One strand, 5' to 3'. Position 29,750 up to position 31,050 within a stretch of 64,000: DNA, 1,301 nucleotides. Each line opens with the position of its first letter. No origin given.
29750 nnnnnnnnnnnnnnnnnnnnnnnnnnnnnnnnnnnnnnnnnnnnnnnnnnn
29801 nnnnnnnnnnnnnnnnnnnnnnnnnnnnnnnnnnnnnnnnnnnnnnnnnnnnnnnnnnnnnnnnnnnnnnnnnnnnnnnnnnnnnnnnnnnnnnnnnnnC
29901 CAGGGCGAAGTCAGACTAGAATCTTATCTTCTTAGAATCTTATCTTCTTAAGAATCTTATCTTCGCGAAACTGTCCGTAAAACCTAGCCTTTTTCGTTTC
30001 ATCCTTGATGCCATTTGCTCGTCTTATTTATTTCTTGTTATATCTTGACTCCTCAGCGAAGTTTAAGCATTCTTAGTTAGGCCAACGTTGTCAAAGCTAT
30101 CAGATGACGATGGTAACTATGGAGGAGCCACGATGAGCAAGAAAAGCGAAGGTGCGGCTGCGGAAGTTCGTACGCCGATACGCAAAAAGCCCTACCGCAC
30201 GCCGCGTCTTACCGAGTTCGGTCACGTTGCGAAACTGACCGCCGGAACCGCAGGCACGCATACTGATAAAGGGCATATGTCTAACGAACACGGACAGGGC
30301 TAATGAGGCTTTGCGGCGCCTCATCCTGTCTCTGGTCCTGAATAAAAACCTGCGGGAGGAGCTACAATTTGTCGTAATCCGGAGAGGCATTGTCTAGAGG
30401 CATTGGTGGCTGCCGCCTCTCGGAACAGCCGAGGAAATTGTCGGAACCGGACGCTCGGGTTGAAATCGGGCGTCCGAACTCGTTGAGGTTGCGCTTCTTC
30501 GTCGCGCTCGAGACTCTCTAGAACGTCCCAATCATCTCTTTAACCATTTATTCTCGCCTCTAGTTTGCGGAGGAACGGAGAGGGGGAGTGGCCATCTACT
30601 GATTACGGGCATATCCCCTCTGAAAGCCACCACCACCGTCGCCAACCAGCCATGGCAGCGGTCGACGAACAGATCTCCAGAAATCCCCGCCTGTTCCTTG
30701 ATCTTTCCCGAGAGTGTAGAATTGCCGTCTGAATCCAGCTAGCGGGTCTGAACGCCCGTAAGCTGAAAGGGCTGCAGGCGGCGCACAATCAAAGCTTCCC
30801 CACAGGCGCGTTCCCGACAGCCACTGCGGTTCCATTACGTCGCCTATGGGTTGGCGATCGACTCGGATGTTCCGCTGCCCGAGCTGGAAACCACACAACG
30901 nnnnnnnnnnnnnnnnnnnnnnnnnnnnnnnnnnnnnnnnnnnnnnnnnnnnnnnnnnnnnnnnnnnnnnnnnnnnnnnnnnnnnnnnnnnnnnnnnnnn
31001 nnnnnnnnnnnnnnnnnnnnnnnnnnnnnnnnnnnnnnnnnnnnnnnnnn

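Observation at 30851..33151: Kinase plus nucleotidyltransferase pair, but the precursor does not end in Ser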

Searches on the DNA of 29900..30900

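Call 31: search_rna_families(source=window, start=29900, end=30900, threshold=evalue, max_evalue=1)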
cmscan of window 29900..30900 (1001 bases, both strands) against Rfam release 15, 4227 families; matches with E-value up to 1: 0.
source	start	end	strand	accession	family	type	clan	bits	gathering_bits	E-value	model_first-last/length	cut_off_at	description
